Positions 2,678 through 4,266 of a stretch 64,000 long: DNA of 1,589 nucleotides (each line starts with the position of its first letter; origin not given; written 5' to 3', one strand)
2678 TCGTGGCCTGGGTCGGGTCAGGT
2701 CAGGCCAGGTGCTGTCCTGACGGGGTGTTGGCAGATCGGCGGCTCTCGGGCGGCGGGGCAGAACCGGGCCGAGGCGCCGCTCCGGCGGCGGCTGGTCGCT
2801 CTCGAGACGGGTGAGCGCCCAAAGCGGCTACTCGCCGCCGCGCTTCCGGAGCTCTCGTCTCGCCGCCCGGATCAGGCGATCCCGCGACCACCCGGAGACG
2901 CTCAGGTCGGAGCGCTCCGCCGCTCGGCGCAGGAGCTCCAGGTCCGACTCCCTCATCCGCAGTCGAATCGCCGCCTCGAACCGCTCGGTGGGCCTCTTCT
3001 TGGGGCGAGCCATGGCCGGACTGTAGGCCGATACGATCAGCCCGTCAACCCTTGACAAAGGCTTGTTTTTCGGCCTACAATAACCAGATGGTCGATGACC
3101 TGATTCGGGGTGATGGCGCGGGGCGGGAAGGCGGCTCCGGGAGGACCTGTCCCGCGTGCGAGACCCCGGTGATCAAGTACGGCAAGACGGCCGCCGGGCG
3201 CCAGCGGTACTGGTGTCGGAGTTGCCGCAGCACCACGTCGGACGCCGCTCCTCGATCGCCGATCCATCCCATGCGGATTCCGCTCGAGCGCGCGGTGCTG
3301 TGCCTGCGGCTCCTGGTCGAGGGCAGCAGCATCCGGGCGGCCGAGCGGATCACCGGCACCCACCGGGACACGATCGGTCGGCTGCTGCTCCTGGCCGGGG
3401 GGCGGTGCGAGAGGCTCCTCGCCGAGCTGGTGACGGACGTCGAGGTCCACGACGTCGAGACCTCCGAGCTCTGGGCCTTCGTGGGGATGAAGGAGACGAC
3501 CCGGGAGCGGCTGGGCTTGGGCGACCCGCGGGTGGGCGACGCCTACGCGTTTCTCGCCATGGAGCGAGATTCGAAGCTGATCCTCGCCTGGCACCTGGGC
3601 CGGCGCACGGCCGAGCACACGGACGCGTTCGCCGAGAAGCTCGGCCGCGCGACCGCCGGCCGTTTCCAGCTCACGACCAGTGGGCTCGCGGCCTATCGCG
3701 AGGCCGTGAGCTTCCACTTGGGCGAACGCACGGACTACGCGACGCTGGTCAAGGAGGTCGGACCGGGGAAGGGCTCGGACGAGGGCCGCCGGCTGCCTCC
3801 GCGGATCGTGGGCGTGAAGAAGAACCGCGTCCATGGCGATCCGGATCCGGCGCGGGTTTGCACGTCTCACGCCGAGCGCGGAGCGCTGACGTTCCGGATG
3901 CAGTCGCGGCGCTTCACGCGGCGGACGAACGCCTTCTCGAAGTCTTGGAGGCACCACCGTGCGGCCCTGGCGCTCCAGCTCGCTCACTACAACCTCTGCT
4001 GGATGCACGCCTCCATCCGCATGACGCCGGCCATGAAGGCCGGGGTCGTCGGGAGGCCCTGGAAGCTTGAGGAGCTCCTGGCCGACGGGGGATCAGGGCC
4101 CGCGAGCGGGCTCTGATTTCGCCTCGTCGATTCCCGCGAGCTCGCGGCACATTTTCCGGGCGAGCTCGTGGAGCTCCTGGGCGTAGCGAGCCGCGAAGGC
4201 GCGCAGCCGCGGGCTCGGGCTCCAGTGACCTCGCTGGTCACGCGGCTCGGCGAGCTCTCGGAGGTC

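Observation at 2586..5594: Mobile-element-like insert between the two arrays: RHH protein, IS1-family element, and a translationally coupled hypA-radC-hypB operon diverging from the array 2 leader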

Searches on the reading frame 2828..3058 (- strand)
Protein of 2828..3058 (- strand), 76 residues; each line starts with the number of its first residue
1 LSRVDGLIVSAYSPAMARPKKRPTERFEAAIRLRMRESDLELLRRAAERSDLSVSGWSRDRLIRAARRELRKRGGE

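Call 5: search_protein_families(library=pfam, proteins=[window:2828-3058:-], max_evalue=0.1)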
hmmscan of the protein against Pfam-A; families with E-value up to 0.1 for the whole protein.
window:2828-3058:- (76 aa): 2 families
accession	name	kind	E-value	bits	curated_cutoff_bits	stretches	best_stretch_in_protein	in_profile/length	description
PF21983.2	NikA-like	-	0.0038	17.8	27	1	28-64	4-40/72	Mobilization protein NikA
PF19807.5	DUF6290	-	0.05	14.2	27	1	30-63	3-36/72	Family of unknown function (DUF6290)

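Call 9: search_protein_families(library=ncbifam, proteins=[window:2828-3058:-], max_evalue=0.1)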
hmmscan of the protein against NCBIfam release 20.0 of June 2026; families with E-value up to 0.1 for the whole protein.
window:2828-3058:- (76 aa): 2 families
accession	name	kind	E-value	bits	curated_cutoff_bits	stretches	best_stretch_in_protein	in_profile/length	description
NF046040.1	RelB_antitoxin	equivalog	0.022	15.1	50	1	31-63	1-33/69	type II toxin-antitoxin system RelB family antitoxin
NF006787.0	PRK09294.1-1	subfamily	0.073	11.9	396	1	7-71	180-244/420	acyltransferase PapA5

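Call 10: search_protein_families(library=phrogs, proteins=[window:2828-3058:-], max_evalue=0.1)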
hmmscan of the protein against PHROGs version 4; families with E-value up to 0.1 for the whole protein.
window:2828-3058:- (76 aa): 1 family
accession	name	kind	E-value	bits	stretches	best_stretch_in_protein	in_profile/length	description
phrog_876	-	transcription regulation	0.016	15.8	1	14-55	52-94/239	transcriptional repressor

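Call 11: search_protein_families(library=padloc, proteins=[window:2828-3058:-], max_evalue=0.1)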
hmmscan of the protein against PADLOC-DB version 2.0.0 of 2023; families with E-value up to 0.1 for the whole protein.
window:2828-3058:- (76 aa): 0 families

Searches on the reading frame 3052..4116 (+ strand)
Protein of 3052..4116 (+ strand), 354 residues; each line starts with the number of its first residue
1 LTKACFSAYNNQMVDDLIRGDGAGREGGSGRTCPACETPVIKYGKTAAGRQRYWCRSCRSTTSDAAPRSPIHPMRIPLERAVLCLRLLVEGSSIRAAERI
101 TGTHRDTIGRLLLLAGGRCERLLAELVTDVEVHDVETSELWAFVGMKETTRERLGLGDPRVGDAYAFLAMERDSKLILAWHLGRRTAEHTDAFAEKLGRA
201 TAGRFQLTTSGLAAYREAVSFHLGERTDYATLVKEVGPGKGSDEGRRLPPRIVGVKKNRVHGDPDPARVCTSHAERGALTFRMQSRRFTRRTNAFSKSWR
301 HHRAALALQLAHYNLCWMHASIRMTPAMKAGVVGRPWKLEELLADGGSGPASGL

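Call 5: search_protein_families(library=pfam, proteins=[window:3052-4116:+], max_evalue=0.1)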
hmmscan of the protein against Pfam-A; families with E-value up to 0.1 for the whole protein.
window:3052-4116:+ (354 aa): 2 families
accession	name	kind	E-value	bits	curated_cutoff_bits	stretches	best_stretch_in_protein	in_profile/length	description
PF03811.18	Zn_ribbon_InsA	-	3.4e-05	23.9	26.1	1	33-59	8-35/35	InsA N-terminal domain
PF03400.19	DDE_Tnp_IS1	-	0.0018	19.1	24.1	0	268-304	83-119/131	IS1 transposase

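Call 9: search_protein_families(library=ncbifam, proteins=[window:3052-4116:+], max_evalue=0.1)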
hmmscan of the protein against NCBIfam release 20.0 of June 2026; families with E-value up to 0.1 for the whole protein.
window:3052-4116:+ (354 aa): 5 families
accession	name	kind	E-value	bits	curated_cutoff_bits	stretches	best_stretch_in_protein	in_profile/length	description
NF033558.1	transpos_IS1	equivalog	2.9e-18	66.5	100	1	33-219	1-167/199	IS1 family transposase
NF050000.1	IS1_IS1595_Zn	domain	1.6e-10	41.3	28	1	33-63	1-32/34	IS1/IS1595 family N-terminal zinc-binding domain-containing protein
NF048018.1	IS256_N_4Cys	domain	5.7e-09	36.4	27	1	32-61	1-30/31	transposase-like zinc-binding domain-containing protein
NF033544.1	transpos_IS1249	exception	4.5e-06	26.1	300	1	32-64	3-36/382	IS1249 family transposase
NF041913.1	HVO_2142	equivalog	0.03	14.2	90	1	29-59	10-40/48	HVO_2142 family zinc finger protein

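Call 10: search_protein_families(library=phrogs, proteins=[window:3052-4116:+], max_evalue=0.1)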
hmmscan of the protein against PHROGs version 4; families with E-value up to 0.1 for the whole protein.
window:3052-4116:+ (354 aa): 2 families
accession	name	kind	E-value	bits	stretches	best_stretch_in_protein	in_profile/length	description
phrog_1191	-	integration and excision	0.00012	23.1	1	32-61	7-38/90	transposase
phrog_720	-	integration and excision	0.019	16.4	0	270-304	79-113/125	transposase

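Call 11: search_protein_families(library=padloc, proteins=[window:3052-4116:+], max_evalue=0.1)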
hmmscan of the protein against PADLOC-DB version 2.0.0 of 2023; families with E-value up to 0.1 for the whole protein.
window:3052-4116:+ (354 aa): 0 families

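Call 32: find_homologous_proteins(query=window:3079-4116:+, max_evalue=0.001)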
Query window:3079-4116:+ (345 aa): 345 proteins with E <= 0.001 among 8000 candidates; the best 120 are listed.
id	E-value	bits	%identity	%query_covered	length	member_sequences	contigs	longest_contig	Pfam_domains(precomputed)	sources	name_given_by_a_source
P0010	6.8e-180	616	79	99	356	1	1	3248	PF03811.18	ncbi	-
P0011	3.1e-176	604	85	91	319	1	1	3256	-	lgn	-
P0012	1.1e-153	529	98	70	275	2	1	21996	PF01867.22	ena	-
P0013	1.2e-123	431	63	91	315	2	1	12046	PF03811.18,PF03400.19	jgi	jgi:transposase-like protein/IS1 family transposase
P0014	1.4e-122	427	63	90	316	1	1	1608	PF03811.18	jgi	-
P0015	8.8e-122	425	61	91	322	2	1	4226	PF03811.18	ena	-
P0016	2.2e-121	423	60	88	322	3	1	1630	PF03811.18,PF03400.19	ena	-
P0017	2.3e-120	420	63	90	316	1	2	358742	-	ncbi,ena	-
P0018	1.1e-119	418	62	90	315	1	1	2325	PF03811.18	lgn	-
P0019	8.2e-119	415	61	90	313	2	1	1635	PF03400.19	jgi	-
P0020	4.0e-118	413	62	90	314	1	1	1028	PF03811.18,PF03400.19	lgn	-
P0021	5.1e-118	412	61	90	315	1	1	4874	PF03811.18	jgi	-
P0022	6.9e-118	412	62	90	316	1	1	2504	-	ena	-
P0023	2.0e-117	410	63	90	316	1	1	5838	-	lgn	-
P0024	3.2e-117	410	60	90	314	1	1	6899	-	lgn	-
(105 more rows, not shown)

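Call 33: find_encoding_contigs(protein=P0012, flank=10000, max_places=4)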
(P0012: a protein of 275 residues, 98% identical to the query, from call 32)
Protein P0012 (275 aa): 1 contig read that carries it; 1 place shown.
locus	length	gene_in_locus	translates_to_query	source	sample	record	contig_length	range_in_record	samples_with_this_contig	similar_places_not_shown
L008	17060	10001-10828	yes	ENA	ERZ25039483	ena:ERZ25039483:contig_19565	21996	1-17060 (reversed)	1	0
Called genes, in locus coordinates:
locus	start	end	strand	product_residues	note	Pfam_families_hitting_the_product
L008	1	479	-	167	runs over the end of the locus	-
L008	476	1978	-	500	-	PF03787:RAMPs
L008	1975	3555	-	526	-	-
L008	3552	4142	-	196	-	PF03787:RAMPs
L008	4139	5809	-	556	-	PF22335:Cas10-Cmr2_palm2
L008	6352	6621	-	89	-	-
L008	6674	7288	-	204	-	-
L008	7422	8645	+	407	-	PF09620:Cas_csx3 (faint)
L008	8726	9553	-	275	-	-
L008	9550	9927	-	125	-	PF18182:mCpol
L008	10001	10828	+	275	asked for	PF01867:Cas_Cas1 (weak)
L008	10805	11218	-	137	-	-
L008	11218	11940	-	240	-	PF20582:UPF0758_N, PF04002:RadC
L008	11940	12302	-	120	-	-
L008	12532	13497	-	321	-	-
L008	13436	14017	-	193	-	-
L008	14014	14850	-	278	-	-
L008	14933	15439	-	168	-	-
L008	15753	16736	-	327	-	-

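Call 34: find_encoding_contigs(protein=P0010, flank=10000, max_places=4)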
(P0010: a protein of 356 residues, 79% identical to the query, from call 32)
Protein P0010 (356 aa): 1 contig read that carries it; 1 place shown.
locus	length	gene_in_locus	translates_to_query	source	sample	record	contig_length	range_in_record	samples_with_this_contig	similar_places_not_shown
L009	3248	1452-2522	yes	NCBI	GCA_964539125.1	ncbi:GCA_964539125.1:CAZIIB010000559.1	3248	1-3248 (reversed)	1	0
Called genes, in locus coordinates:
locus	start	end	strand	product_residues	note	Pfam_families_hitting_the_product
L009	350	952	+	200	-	-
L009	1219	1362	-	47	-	-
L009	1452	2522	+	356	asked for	PF03811:Zn_ribbon_InsA (faint)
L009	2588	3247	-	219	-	?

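Call 45: find_related_loci(query=window:3088-4116:+, collection=genome_contigs, flank=10000)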
Query window:3088-4116:+ (342 aa) in genome_contigs; peptide patterns used: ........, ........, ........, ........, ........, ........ (x = any residue, [..] = any of these).
76 stretches matched a pattern; 5 encode a relative of the query (tblastn E <= 1e-3); 5 distinct loci.
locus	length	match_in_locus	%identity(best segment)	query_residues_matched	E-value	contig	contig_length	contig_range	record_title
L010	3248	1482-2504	80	1-339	0e+0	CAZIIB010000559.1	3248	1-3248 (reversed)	MAG TPA_asm: uncultured Thermoanaerobaculia bacterium isolate SRP214966_co3_65 genome assembly, contig: NODE_67739_lengt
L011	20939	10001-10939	54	20-331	1e-102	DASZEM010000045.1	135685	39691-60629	MAG TPA_asm: Thermoanaerobaculia bacterium isolate SMAG_U6494 k141_61754, whole genome shotgun sequence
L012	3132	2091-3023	50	20-331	4e-101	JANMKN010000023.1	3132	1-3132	MAG: Abditibacteriaceae bacterium isolate OTE_64_metabat_168 OTE_64_k141_4183062, whole genome shotgun sequence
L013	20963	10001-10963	48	14-332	4e-94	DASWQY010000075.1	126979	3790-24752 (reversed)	MAG TPA_asm: Pyrinomonadaceae bacterium isolate SMAG_U3507 k141_362083, whole genome shotgun sequence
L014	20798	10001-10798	38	63-331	1e-51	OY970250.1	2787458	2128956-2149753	MAG: uncultured Actinomycetes bacterium isolate MFD04944.bin.c.3 genome assembly, chromosome: 1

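Call 61: find_related_loci(query=window:3088-4116:+, collection=metagenome_contigs, flank=6000)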
Query window:3088-4116:+ (342 aa) in metagenome_contigs; peptide patterns used: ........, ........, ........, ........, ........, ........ (x = any residue, [..] = any of these).
101 stretches matched a pattern; 10 encode a relative of the query (tblastn E <= 1e-3); 10 distinct loci.
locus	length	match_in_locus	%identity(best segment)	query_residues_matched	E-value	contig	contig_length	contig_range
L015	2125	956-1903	49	20-332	4e-101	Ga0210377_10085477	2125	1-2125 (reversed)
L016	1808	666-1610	46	17-331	5e-99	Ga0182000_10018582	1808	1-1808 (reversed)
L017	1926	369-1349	47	21-338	2e-95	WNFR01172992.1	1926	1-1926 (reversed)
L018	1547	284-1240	45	16-335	2e-83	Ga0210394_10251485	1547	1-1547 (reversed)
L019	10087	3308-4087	41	73-331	3e-59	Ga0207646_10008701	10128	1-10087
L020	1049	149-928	40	73-331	2e-61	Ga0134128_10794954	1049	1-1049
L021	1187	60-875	37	63-331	1e-54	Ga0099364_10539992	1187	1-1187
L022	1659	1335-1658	75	1-108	7e-48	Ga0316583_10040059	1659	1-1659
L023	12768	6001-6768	38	63-320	7e-44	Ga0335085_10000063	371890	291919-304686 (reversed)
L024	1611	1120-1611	35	70-234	1e-24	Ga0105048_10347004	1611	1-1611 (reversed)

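Call 75: search_protein_families(library=ncbifam, proteins=[L008:476-1978:-, L008:1975-3555:-, L008:3552-4142:-, L008:4139-5809:-, L008:6352-6621:-, L008:6674-7288:-, L008:7422-8645:+, L008:8726-9553:-, L008:9550-9927:-], max_evalue=0.01)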
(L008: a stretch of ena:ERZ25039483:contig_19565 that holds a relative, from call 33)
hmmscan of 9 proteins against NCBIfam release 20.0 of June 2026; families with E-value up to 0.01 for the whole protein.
L008:476-1978:- (500 aa): 4 families
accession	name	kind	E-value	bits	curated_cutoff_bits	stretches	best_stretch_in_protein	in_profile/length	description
TIGR02581.1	cas_cyan_RAMP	equivalog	6e-13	49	108.05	2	15-58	10-55/216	type III CRISPR-associated RAMP protein Csx7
NF041225.1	Cas_III-E_gRAMP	equivalog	7.3e-10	36.9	700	1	383-482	738-837/1636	type III-E CRISPR-associated gRAMP effector Cas7-11e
TIGR02580.1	cas_RAMP_Cmr4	equivalog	3.9e-06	26.9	87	1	18-83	8-79/283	type III-B CRISPR module RAMP protein Cmr4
TIGR02582.1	cas7_TM1809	equivalog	6.1e-06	26.4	90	0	43-203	42-201/203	type III-A CRISPR-associated RAMP protein Csm3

L008:1975-3555:- (526 aa): 0 families

L008:3552-4142:- (196 aa): 1 family
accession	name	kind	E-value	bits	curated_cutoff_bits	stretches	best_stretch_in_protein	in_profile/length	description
TIGR02580.1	cas_RAMP_Cmr4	equivalog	9.3e-06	25.7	87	1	14-95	11-89/283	type III-B CRISPR module RAMP protein Cmr4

L008:4139-5809:- (556 aa): 1 family
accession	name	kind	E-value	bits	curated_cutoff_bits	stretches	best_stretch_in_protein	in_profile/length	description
TIGR02577.1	cas_TM1794_Cmr2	equivalog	4.4e-06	25.8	79.4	1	237-398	352-510/510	type III-B CRISPR-associated protein Cas10/Cmr2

L008:6352-6621:- (89 aa): 0 families

L008:6674-7288:- (204 aa): 0 families

L008:7422-8645:+ (407 aa): 3 families
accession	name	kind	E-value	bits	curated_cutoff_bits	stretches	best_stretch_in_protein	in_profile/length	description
TIGR02579.1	cas_csx3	equivalog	7.3e-05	23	55.4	0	241-286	27-67/83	CRISPR-associated ring nuclease Crn3/Csx3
NF009379.0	PRK12740.1-3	equivalog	0.0013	17.4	513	1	8-34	8-34/674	elongation factor G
TIGR03815.1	CpaE_hom_Actino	equivalog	0.0022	17.2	154.45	1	83-123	214-254/340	septum site-determining protein Ssd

L008:8726-9553:- (275 aa): 0 families

L008:9550-9927:- (125 aa): 1 family
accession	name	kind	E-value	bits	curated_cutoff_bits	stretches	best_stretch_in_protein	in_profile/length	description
NF033576.1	mCpol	domain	7.9e-10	39.4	40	1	12-123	6-114/118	mCpol domain-containing protein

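Call 90: search_protein_families(library=pfam, proteins=[L011:12970-13389:-, L011:12273-12740:-, L011:11309-12184:-, L011:10890-11309:-, L011:8672-8932:-, L011:9017-9184:-, L011:12737-13000:-], max_evalue=0.05)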
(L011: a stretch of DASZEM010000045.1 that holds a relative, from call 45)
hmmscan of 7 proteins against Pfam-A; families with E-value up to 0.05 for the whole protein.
L011:12970-13389:- (139 aa): 0 families

L011:12273-12740:- (155 aa): 0 families

L011:11309-12184:- (291 aa): 0 families

L011:10890-11309:- (139 aa): 0 families

L011:8672-8932:- (86 aa): 0 families

L011:9017-9184:- (55 aa): 0 families

L011:12737-13000:- (87 aa): 0 families

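Call 98: search_solved_structures(query=A5, max_evalue=0.01)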
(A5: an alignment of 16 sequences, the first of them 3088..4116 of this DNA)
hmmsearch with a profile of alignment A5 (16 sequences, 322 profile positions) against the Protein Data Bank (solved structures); distinct sequences matched with E-value up to 0.01: 1.
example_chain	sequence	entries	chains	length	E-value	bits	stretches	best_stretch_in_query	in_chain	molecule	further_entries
2i13_A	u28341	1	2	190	0.0006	22.4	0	6-50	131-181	Aart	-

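Call 107: search_dna_similar(query=window:3088-4113:+, collection=plasmids, mode=protein, max_evalue=1e-10, max_rows=12)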
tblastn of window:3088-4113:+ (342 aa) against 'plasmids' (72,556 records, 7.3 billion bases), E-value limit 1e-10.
Records with a match: 8; places in all: 8; records where one place covers at least 80% of the query: 3.
Best place of each record, by identity: <60% 8.
By first word of the organism name: Mesorhizobium 2; Methylocapsa 1; Acidiphilium 1; Hoeflea 1; Acaryochloris 1; Sphingomonas 1; Methylobacterium 1.
By predicted mobility (MOB-suite, as given by PLSDB): non-mobilizable 7; conjugative 1.
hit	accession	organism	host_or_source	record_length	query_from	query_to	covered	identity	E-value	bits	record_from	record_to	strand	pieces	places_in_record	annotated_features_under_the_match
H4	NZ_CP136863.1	Methylocapsa polymorpha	Shagnum peat sample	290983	54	332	82%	37.5%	2e-43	166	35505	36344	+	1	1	helix-turn-helix domain-containing protein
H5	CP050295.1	Mesorhizobium loti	Oxytropis kamtschatica,cell ...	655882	72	332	76%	39.5%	2e-48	181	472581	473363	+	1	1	IS1 family transposase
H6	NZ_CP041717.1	Acidiphilium multivorum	Cell culture,activated sludge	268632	41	331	85%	35.4%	3e-43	166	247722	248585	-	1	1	IS1 family transposase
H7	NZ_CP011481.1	Hoeflea sp. IMCC20628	-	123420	73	320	73%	41.1%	5e-46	174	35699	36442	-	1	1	IS1 family transposase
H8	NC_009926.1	Acaryochloris marina MBIC11017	-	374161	21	330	89%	29.2%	2e-19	122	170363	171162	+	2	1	IS1-like element ISAcma3 family transposase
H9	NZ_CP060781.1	Sphingomonas daechungensis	single bacterial strain,sediment of a ...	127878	67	332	78%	29.0%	2e-16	87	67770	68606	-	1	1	IS1 family transposase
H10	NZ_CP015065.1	Mesorhizobium ciceri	Astragalus pelecinus,Pure Sample,Plant ...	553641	203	332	37%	43.0%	5e-12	96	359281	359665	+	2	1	none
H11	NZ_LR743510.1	Methylobacterium bullatum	-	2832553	248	332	25%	50.6%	7e-13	77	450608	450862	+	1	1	none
